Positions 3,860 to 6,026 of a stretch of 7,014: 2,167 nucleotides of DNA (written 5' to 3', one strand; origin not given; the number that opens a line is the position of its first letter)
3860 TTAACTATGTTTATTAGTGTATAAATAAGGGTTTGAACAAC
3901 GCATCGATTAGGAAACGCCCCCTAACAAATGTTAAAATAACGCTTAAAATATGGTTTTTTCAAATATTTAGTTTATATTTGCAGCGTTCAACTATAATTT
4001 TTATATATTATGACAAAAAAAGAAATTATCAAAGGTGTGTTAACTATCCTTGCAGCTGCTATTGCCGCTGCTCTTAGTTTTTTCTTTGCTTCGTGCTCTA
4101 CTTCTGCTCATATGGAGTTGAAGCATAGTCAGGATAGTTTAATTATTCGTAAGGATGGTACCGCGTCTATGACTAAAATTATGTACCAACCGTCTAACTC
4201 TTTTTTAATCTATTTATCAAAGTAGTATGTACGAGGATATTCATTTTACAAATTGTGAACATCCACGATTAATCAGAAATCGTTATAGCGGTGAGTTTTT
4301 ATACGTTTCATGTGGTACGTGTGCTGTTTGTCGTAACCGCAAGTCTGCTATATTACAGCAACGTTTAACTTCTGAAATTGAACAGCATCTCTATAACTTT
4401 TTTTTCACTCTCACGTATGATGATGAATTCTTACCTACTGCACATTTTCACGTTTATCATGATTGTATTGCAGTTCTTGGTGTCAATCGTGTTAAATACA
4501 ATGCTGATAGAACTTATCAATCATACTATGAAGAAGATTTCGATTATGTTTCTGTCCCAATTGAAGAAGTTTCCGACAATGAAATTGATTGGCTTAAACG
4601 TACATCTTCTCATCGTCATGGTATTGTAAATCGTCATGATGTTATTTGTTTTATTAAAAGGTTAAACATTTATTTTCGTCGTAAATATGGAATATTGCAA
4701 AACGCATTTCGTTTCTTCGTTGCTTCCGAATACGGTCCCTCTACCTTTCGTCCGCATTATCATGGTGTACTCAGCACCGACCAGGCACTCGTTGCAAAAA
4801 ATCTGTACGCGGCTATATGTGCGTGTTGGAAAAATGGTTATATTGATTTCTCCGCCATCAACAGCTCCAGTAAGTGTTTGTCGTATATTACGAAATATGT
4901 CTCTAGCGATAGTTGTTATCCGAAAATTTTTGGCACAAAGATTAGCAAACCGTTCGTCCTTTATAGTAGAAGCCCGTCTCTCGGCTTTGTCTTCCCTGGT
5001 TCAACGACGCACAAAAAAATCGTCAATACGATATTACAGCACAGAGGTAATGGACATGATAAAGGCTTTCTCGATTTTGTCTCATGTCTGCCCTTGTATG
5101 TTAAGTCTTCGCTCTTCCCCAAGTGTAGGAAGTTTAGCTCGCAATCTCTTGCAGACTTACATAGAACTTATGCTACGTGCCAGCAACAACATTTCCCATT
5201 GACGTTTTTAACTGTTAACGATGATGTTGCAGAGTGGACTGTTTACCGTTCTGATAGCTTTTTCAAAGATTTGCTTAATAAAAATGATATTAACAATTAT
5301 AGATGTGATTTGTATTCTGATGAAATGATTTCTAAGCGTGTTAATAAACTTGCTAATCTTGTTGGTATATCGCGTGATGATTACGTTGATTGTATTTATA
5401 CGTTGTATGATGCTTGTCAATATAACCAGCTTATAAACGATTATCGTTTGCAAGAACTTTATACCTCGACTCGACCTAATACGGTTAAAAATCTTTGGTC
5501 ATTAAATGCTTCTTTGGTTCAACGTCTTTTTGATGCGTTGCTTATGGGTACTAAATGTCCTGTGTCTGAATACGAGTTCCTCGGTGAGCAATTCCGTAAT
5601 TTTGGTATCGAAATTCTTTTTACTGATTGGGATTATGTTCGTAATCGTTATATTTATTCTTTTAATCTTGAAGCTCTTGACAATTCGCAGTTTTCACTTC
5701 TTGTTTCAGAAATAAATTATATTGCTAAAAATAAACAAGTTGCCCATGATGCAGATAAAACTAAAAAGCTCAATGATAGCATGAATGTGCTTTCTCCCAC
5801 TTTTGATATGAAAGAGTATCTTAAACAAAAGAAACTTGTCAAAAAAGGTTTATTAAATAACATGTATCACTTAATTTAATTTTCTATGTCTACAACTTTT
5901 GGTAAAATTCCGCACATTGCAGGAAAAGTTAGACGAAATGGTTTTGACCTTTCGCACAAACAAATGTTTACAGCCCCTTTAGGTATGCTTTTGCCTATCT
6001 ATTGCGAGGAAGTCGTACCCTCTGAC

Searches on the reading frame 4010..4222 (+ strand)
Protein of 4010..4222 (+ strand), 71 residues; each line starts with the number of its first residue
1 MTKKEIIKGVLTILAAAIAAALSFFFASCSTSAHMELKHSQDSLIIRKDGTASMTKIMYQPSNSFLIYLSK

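Call 38: find_homologous_proteins(query=window:4010-4222:+, max_evalue=0.001)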
Query seq(71 aa) (71 aa): 56 proteins with E <= 0.001 among 57 candidates.
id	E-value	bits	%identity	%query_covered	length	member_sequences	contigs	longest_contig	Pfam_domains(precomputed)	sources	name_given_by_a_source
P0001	2.9e-35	135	96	100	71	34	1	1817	-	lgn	-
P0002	7.6e-32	125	89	100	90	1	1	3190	-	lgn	-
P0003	1.1e-31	124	89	100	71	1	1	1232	-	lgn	-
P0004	2.8e-28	114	77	100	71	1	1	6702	-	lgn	-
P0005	2.7e-25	104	77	92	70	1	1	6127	-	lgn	-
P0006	2.8e-25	104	77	92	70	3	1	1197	-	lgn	-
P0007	5.3e-25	103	78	90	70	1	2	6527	-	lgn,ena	-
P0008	1.0e-24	102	77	92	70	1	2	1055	-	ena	-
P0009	1.1e-24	102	75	92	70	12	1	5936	-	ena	-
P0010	1.2e-24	102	77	90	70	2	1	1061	-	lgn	-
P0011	2.7e-24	101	75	92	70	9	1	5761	-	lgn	-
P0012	2.9e-24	101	77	90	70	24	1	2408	-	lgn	-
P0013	8.9e-24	99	75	92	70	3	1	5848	-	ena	-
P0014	1.3e-23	99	74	96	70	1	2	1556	-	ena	-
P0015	3.8e-23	97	74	92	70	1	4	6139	-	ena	-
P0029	4.5e-21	91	73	97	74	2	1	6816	-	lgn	-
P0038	3.1e-20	88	79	79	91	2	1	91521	-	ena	-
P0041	6.5e-20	87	67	97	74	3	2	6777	-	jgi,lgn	jgi:hypothetical protein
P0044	1.2e-19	87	68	97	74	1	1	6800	-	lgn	-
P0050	1.3e-18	83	77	79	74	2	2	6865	-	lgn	-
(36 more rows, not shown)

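Call 39: find_encoding_contigs(protein=P0004, flank=7000, max_places=3)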
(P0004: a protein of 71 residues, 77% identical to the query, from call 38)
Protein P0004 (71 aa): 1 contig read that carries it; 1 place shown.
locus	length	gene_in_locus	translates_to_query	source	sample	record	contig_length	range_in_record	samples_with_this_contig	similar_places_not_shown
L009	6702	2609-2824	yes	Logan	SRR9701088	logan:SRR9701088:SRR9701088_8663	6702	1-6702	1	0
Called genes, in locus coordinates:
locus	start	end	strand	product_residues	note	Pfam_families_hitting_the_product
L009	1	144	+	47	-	?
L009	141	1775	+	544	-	-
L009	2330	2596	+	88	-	-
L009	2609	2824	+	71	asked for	-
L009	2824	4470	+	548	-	PF23343:REP_ORF2-G2P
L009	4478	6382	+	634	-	PF02305:Phage_F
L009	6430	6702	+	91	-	?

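Call 40: find_encoding_contigs(protein=P0029, flank=7000, max_places=3)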
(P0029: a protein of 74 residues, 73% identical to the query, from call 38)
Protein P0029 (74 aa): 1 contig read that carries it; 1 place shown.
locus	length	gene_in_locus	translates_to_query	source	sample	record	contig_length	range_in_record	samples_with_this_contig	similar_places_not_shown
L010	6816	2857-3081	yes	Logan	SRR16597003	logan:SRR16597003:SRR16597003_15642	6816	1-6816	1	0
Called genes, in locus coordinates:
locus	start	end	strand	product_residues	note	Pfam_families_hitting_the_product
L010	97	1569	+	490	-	PF23343:REP_ORF2-G2P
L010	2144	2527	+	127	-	-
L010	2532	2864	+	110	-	-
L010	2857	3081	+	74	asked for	-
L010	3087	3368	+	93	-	-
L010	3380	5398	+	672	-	-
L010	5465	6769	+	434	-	-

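Call 41: find_encoding_contigs(protein=P0041, flank=7000, max_places=3)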
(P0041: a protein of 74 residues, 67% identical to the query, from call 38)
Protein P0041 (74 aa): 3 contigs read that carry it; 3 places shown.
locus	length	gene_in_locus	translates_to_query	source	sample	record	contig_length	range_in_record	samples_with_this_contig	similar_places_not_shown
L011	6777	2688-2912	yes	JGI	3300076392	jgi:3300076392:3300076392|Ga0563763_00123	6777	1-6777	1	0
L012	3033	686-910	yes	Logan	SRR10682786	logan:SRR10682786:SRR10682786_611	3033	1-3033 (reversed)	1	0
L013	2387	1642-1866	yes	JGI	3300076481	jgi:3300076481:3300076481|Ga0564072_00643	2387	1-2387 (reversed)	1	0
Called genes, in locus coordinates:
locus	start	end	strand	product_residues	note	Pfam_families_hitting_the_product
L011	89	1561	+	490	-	PF23343:REP_ORF2-G2P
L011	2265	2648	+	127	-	-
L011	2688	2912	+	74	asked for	-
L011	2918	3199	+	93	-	-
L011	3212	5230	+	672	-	-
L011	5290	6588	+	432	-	-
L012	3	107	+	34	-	?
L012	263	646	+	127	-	-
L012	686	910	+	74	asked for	-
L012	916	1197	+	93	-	-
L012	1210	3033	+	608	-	?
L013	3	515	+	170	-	?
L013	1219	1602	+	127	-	-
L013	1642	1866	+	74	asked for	-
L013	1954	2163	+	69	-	-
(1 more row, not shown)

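Call 42: find_encoding_contigs(protein=P0044, flank=7000, max_places=3)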
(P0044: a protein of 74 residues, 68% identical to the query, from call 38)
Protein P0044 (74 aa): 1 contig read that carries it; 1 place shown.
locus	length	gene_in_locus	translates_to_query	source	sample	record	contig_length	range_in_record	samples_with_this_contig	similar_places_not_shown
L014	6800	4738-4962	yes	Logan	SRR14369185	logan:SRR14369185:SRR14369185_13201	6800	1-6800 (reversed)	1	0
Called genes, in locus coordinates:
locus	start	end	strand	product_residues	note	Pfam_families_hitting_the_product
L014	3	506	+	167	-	?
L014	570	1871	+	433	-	-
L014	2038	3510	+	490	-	PF23343:REP_ORF2-G2P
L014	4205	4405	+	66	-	-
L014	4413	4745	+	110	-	-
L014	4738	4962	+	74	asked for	-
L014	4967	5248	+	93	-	-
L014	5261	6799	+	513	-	?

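Call 50: find_encoding_contigs(protein=P0038, flank=10000, max_places=2)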
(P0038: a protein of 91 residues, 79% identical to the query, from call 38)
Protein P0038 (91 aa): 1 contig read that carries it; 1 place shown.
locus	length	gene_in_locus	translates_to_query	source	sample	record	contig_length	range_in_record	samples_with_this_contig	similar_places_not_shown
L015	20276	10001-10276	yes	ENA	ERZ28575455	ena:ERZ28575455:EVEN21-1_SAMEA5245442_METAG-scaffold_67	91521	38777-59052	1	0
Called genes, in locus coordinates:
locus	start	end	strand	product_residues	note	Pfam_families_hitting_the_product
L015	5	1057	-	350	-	PF02618:YceG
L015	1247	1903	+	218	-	PF00702:Hydrolase, PF12710:HAD, PF13419:HAD_2, PF13242:Hydrolase_like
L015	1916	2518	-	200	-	PF00677:Lum_binding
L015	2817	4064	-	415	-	PF00890:FAD_binding_2 (weak), PF01134:GIDA (faint), PF01262:AlaDh_PNT_C (faint), PF01946:Thi4 (faint), PF07992:Pyr_redox_2, PF13738:Pyr_redox_3, PF00070:Pyr_redox, PF02852:Pyr_redox_dim, +5 more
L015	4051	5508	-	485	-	PF02347:GDC-P, PF00266:Aminotran_5, PF21478:GcvP2_C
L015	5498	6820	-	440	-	PF02347:GDC-P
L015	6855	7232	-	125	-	PF01597:GCV_H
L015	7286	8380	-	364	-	PF01571:GCV_T, PF08669:GCV_T_C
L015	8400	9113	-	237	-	PF21948:LplA-B_cat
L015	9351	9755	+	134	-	-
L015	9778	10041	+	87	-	-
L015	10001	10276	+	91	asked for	-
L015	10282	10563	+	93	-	-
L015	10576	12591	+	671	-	-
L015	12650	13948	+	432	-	-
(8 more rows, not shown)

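Call 51: find_encoding_contigs(protein=P0050, flank=7000, max_places=3)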
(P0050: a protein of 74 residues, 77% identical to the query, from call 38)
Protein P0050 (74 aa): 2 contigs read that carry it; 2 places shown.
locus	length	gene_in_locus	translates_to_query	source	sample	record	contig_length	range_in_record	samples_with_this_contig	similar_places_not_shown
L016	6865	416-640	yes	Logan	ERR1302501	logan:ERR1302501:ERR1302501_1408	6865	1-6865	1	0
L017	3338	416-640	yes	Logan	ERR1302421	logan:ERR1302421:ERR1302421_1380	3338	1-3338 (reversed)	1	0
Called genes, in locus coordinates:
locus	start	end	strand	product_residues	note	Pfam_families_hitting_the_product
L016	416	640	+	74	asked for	-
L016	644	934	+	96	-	-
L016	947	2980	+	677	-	-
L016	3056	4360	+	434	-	-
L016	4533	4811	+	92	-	-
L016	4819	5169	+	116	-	-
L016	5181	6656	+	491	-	PF23343:REP_ORF2-G2P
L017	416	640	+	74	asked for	-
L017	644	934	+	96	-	-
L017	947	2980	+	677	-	-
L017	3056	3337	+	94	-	?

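Call 52: find_encoding_contigs(protein=P0002, flank=7000, max_places=3)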
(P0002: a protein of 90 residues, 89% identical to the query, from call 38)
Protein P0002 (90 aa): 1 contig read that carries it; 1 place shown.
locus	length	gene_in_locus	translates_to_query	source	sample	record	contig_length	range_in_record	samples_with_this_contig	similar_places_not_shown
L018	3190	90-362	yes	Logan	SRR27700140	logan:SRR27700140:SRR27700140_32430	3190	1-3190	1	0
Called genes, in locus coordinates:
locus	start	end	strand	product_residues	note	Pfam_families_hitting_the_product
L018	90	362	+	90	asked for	-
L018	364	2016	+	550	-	PF23343:REP_ORF2-G2P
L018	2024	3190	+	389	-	?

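Call 71: find_encoding_contigs(protein=P0009, flank=7000, max_places=2)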
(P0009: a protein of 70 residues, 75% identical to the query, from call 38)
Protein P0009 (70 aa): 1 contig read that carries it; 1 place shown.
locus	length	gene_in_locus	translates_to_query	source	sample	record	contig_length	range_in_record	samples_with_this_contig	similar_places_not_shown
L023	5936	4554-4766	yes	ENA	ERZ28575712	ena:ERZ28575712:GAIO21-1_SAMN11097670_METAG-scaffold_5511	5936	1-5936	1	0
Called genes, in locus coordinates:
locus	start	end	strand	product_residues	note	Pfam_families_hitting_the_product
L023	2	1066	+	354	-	?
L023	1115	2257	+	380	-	-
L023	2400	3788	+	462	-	PF23343:REP_ORF2-G2P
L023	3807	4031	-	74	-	-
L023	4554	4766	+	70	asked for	-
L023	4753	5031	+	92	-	-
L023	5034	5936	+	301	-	?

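Call 72: find_encoding_contigs(protein=P0007, flank=7000, max_places=2)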
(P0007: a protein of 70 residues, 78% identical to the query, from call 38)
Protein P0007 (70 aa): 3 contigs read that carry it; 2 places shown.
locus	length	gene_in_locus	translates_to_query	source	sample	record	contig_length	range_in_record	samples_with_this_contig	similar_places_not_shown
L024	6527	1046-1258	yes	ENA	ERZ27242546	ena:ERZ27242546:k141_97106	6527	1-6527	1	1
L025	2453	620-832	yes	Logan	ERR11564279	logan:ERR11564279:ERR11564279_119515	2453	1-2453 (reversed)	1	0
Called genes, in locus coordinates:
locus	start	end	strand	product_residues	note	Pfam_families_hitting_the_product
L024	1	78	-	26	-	?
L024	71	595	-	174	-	-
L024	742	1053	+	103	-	-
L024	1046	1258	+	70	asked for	-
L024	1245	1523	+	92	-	-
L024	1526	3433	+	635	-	-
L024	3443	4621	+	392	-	-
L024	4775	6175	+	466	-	PF23343:REP_ORF2-G2P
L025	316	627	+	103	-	-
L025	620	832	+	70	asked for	-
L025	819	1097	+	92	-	-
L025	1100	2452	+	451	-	?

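Call 111: search_protein_families(library=pfam, proteins=[window:4010-4222:+], max_evalue=0.01)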
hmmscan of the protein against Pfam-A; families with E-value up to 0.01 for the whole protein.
window:4010-4222:+ (71 aa): 0 families

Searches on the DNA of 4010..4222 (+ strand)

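Call 58: search_rna_families(sources=[L009, L016, L011, L010, L014], threshold=evalue, max_evalue=1)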
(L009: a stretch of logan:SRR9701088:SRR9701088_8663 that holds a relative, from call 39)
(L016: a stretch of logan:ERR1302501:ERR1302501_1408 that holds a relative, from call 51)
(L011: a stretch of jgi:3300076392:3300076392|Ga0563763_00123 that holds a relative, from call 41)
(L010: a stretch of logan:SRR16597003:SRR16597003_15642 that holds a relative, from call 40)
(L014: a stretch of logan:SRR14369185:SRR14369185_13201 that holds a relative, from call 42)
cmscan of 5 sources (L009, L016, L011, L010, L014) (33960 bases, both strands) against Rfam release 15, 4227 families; matches with E-value up to 1: 4.
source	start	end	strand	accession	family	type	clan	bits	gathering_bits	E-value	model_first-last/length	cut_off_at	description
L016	127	177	+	RF04176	mir-3149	Gene; miRNA;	-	33.8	100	0.0073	1-83/83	no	mir-3149 microRNA precursor family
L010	1851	1907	+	RF04176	mir-3149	Gene; miRNA;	-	30.1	100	0.066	1-83/83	no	mir-3149 microRNA precursor family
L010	1847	1910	+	RF04217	mir-297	Gene; miRNA;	-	27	90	0.91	1-71/71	no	mir-297 microRNA precursor family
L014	3840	3903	+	RF04217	mir-297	Gene; miRNA;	-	27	90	0.93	1-71/71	no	mir-297 microRNA precursor family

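Call 59: search_rna_families(source=L015, start=9000, end=16700, threshold=evalue, max_evalue=1)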
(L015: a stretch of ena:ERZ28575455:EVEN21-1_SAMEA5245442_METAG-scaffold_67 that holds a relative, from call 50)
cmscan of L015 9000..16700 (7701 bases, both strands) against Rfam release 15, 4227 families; matches with E-value up to 1: 3.
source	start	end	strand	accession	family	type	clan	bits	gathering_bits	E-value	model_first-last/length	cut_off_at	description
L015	15778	15840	+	RF04276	MIR4371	Gene; miRNA;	CL00144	26.8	110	0.013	1-158/158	no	MIR4371 microRNA precursor family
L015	15776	15839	+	RF04217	mir-297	Gene; miRNA;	-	24.5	90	0.86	1-71/71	no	mir-297 microRNA precursor family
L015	14242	14352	+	RF02763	IsrM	Gene; sRNA;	-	15.5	376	0.56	30-218/329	no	IsrM sRNA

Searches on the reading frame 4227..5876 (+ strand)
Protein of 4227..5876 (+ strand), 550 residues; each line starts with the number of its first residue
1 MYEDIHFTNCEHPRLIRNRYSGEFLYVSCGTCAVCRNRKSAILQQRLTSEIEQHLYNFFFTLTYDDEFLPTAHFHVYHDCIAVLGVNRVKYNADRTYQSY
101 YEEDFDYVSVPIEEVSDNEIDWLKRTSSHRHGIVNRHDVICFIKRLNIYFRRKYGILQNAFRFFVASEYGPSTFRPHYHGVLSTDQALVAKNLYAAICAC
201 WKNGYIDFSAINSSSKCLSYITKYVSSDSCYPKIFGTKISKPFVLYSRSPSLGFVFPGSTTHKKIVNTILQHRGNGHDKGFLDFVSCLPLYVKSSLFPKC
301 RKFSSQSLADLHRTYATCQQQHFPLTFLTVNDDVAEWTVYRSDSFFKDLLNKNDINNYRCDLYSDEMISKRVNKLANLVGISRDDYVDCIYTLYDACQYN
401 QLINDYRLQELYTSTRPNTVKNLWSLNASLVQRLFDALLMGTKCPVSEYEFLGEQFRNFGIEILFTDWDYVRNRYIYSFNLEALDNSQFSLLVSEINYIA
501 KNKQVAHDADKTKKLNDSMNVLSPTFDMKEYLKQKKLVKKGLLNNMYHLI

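Call 29: find_related_loci(query=window:4227-5876:+, collection=viral_contigs, flank=7000)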
Query window:4227-5876:+ (550 aa) in viral_contigs; peptide patterns used: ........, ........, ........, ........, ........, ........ (x = any residue, [..] = any of these).
20 stretches matched a pattern, but none encodes a relative of the query by tblastn (E <= 1e-3).

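Call 30: search_dna_similar(query=window:4227-5876:+, collection=phages, mode=protein, max_rows=60, max_evalue=1e-10)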
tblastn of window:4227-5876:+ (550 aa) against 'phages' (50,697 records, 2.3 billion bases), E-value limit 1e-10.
Records with a match: 223; places in all: 223; records where one place covers at least 80% of the query: 3.
Best place of each record, by identity: <60% 223.
By first word of the organism name: bajarodmic 75; Dulem 48; Microvirus 38; Microviridae 25; Dipodfec 12; Peromfec 7; Parabacteroides 5; Sigmofec 4; Capybara 3; Tortoise 3; and 3 more.
By host as written in the record: - 63; Peromyscus fraterculus 31; Homo sapiens 30; Varecia variegata 28; porcine 18; Dipodomys merriami 6; Lemur catta 6; Eulemur coronatus 5; and 15 more.
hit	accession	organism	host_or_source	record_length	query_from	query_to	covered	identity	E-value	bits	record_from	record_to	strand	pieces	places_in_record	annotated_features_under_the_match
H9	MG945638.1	Microviridae sp.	cattle blood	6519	5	521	94%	25.6%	9e-30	130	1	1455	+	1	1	similar to VP4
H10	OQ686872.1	Dipodfec virus UOA04_Rod_514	Dipodomys merriami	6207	8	416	74%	29.5%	1e-19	99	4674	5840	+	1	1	replication initiator protein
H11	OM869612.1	Dipodfec virus UA23Rod_872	Dipodomys spectabilis feces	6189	8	416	74%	28.9%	3e-19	98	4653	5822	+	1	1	replication initiator protein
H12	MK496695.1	Capybara microvirus Cap1_SP_82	Hydrochoerus hydrochaeris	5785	1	519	94%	22.5%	1e-12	77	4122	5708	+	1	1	replication initiator protein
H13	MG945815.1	Microviridae sp.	yak feces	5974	18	485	85%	23.5%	4e-13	78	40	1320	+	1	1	similar to VP4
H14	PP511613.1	Dulem virus 221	Varecia variegata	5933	1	419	76%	25.9%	1e-16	90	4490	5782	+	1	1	replication initiator protein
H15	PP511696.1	Dulem virus 221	Varecia variegata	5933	1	419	76%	25.9%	1e-16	90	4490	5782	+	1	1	replication initiator protein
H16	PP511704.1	Dulem virus 221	Varecia variegata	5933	1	419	76%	25.9%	1e-16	90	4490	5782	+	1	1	replication initiator protein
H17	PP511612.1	Dulem virus 227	Varecia variegata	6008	1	423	77%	25.5%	6e-19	97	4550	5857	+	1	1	replication initiator protein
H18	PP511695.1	Dulem virus 227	Varecia variegata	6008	1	423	77%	25.5%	6e-19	97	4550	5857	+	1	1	replication initiator protein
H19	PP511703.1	Dulem virus 227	Varecia variegata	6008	1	423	77%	25.5%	6e-19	97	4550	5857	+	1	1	replication initiator protein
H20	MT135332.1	Microvirus sp.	porcine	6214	10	396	70%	27.7%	3e-23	110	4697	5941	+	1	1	none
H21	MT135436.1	Microvirus sp.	porcine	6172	10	410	73%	25.7%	7e-26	118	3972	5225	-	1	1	none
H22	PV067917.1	Microviridae sp.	Homo sapiens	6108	7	368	66%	28.3%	6e-29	127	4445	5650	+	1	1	replication associated protein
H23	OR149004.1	Microvirus D_HF5_107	Homo sapiens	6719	7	365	65%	28.1%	1e-31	135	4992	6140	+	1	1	replication initiator protein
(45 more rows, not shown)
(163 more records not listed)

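Call 111: search_protein_families(library=pfam, proteins=[window:4227-5876:+], max_evalue=0.01)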
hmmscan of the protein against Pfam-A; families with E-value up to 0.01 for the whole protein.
window:4227-5876:+ (550 aa): 1 family
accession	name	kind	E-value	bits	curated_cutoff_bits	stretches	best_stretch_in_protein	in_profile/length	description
PF23343.2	REP_ORF2-G2P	-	2.4e-11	44.2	27.8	1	134-227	14-97/99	Replication-associated protein ORF2/G2P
